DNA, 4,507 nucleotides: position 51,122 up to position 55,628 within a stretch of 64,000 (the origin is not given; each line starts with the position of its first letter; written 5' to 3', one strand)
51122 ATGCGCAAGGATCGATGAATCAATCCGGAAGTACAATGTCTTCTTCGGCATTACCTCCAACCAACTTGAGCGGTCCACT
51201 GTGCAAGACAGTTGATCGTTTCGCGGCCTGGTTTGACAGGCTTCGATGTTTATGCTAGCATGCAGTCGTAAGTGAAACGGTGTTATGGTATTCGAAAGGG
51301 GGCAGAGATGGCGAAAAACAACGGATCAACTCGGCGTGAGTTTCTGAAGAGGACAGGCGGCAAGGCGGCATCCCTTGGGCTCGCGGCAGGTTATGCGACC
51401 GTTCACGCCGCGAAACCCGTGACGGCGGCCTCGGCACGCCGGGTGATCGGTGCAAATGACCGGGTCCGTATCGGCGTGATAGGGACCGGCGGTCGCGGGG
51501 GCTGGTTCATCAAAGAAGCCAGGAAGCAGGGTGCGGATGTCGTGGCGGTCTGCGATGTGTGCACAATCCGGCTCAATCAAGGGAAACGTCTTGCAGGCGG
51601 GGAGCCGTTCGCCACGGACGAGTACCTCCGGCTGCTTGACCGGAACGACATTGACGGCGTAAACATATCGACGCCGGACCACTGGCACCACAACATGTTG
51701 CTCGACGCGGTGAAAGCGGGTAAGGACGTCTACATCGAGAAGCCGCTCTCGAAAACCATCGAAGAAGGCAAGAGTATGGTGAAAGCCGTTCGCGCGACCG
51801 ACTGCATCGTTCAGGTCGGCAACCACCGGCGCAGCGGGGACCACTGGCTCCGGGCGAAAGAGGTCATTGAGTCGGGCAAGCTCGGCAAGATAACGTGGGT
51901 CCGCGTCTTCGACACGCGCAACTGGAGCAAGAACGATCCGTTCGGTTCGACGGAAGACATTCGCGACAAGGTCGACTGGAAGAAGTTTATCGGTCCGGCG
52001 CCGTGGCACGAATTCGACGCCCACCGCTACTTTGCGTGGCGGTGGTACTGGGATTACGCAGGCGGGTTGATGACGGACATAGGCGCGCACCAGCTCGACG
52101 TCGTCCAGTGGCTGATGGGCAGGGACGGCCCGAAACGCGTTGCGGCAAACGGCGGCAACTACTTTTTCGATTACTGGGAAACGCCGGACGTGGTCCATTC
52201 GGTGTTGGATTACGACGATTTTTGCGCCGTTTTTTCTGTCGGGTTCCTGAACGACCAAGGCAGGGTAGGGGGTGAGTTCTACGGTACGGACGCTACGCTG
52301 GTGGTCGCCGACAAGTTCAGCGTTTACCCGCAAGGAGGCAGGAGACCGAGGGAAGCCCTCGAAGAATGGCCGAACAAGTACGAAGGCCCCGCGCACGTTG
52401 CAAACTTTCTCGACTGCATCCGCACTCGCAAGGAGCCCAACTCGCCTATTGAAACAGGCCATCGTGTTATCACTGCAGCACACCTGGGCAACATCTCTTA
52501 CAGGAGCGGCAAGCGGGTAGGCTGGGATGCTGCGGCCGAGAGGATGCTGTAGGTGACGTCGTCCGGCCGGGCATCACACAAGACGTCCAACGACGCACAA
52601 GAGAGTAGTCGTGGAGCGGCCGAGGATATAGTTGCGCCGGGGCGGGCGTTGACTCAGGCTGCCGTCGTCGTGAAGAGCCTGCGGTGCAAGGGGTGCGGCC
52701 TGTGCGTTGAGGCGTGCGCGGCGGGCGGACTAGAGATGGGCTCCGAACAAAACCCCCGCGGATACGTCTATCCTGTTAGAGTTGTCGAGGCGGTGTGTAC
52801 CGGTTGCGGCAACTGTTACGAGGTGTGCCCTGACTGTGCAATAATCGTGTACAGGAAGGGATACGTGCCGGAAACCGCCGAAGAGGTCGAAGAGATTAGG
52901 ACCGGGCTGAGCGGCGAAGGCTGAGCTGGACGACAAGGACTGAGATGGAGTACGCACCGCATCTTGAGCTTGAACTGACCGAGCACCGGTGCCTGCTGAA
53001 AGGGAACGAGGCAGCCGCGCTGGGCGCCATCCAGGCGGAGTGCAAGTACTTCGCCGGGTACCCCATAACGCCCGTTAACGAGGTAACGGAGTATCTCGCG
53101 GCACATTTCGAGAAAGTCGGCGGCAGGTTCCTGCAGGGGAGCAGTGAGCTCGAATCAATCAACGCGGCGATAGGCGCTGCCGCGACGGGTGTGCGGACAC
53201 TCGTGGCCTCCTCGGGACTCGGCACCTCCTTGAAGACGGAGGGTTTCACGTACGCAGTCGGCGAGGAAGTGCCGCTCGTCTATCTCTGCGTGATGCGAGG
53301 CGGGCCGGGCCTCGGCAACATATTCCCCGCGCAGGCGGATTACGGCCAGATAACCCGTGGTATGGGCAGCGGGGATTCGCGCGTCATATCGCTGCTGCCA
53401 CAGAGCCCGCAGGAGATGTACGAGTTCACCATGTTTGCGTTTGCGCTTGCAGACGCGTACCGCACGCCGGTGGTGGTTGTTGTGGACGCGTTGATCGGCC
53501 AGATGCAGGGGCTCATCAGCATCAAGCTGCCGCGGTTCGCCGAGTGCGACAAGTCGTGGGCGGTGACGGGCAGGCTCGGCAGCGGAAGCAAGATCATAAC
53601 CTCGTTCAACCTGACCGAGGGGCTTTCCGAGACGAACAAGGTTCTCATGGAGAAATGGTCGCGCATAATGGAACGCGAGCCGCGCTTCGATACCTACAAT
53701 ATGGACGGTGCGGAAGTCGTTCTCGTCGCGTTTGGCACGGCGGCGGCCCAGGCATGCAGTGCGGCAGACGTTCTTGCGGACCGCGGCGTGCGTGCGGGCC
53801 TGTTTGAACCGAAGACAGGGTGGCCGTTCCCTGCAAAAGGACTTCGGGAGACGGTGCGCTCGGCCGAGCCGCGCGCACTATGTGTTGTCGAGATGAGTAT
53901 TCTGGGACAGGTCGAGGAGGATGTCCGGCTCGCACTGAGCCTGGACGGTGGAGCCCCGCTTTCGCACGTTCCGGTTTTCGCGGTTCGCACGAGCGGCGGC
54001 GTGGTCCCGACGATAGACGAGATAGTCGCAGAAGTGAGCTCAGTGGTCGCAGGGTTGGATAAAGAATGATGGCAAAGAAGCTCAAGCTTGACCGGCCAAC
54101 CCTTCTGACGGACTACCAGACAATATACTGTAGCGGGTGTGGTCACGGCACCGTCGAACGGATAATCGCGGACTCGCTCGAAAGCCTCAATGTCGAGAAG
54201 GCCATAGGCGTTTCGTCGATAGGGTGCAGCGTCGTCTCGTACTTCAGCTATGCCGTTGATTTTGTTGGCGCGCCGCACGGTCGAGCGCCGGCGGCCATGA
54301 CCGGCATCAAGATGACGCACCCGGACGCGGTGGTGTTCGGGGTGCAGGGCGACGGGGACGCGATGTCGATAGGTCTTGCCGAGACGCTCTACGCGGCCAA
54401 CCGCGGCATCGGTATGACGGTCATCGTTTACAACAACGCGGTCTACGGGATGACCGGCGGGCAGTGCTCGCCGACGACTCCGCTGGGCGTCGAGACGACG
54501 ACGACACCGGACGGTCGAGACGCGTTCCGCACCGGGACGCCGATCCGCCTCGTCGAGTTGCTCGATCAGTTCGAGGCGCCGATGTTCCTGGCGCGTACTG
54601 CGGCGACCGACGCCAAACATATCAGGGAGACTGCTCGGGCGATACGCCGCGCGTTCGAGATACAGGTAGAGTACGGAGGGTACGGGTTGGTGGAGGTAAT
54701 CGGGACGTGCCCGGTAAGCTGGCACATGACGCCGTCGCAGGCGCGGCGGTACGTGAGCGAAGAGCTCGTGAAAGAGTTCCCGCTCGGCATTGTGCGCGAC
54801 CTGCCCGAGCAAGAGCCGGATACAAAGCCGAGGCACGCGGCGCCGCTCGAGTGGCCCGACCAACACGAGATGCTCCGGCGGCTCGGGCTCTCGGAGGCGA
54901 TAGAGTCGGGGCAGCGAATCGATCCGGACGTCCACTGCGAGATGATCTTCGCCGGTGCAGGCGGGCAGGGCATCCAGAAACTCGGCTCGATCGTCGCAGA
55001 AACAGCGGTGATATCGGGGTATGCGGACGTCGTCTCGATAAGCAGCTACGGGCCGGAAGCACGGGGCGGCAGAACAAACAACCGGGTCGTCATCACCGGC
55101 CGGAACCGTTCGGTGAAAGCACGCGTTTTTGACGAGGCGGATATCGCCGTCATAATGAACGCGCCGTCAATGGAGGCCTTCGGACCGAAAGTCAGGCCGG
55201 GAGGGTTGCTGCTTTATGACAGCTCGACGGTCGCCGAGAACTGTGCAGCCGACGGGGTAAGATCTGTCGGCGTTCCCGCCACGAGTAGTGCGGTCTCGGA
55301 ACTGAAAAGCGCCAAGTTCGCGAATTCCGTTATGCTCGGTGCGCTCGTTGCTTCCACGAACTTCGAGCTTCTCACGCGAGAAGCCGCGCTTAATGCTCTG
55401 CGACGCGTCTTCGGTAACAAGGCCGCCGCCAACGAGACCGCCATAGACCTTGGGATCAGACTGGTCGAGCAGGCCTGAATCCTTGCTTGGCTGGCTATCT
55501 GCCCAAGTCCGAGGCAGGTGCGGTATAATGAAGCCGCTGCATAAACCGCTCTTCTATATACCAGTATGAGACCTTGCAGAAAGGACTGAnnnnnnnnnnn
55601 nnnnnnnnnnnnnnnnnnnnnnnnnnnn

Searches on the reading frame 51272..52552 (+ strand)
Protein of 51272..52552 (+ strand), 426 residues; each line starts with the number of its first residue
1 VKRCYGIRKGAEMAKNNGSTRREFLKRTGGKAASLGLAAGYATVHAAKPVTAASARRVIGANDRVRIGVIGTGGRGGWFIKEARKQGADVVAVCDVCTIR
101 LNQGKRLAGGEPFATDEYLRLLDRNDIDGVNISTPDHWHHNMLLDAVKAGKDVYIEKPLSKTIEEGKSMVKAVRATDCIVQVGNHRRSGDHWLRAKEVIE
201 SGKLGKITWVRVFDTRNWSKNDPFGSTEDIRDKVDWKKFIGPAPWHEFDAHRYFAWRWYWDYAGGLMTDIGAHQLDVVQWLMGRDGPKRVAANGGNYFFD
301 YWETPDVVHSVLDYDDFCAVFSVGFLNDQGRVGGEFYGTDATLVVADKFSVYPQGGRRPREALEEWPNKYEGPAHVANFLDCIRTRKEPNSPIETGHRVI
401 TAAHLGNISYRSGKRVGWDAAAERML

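Call 11: search_protein_families(library=pfam, proteins=[window:51272-52552:+], max_evalue=0.001)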
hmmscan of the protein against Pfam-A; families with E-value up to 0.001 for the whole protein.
window:51272-52552:+ (426 aa): 4 families
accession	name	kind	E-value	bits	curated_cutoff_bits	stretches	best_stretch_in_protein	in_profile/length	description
PF19051.5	GFO_IDH_MocA_C2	-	4.1e-18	66.3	23.3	1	226-424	44-233/254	Oxidoreductase family, C-terminal alpha/beta domain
PF01408.29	GFO_IDH_MocA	-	4.9e-18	66.4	24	1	65-183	1-119/120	Oxidoreductase family, NAD-binding Rossmann fold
PF22725.1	GFO_IDH_MocA_C3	-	2.7e-17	63.4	27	1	192-343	1-123/124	GFO/IDH/MocA C-terminal domain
PF02894.22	GFO_IDH_MocA_C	-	2.6e-13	50.7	22.9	1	196-416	1-216/218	Oxidoreductase family, C-terminal alpha/beta domain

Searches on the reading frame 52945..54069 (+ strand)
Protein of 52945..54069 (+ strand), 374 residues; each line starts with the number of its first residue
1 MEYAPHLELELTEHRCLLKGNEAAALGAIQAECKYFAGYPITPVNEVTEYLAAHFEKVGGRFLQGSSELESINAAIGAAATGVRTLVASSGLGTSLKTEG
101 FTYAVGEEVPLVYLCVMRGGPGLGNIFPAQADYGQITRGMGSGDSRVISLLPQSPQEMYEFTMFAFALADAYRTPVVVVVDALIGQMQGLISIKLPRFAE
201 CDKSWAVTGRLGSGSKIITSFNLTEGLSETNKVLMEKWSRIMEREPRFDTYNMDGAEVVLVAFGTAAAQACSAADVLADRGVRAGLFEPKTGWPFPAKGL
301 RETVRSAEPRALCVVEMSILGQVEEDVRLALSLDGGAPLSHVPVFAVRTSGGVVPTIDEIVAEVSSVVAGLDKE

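Call 11: search_protein_families(library=pfam, proteins=[window:52945-54069:+], max_evalue=0.001)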
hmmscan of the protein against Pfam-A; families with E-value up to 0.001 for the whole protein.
window:52945-54069:+ (374 aa): 3 families
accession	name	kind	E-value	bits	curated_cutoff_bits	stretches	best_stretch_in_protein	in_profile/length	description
PF01855.24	POR_N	-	3.8e-40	138.5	27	1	27-186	2-160/231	Pyruvate flavodoxin/ferredoxin oxidoreductase, thiamine diP-bdg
PF17147.9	PFOR_II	-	1e-14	55.1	27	1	256-360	1-102/102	Pyruvate:ferredoxin oxidoreductase core domain II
PF02780.25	Transketolase_C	-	4.3e-06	27.1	25.9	1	254-338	8-95/124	Transketolase, C-terminal domain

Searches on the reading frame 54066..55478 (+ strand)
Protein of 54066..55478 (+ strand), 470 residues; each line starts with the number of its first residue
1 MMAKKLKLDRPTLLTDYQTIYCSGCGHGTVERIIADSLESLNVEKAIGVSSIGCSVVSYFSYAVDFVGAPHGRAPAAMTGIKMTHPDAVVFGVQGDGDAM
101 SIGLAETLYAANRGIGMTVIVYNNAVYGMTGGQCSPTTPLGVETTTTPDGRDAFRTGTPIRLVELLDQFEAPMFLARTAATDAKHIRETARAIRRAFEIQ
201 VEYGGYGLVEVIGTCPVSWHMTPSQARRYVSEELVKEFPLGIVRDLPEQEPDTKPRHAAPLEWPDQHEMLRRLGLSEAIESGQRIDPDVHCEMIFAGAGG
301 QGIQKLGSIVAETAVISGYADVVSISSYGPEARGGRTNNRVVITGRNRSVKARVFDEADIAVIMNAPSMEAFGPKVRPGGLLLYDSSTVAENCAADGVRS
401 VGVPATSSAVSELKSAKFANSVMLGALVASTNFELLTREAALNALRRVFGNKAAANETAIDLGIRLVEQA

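Call 39: search_protein_families(library=pfam, proteins=[window:54066-55478:+], max_evalue=1)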
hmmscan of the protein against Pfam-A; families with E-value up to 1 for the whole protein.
window:54066-55478:+ (470 aa): 2 families
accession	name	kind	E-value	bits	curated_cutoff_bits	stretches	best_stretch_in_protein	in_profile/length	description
PF01558.24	POR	-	1.6e-26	93.9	27.4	1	299-464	1-172/173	Pyruvate ferredoxin/flavodoxin oxidoreductase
PF02775.26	TPP_enzyme_C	-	1.5e-21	77.2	21.9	1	64-209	23-149/151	Thiamine pyrophosphate enzyme, C-terminal TPP binding domain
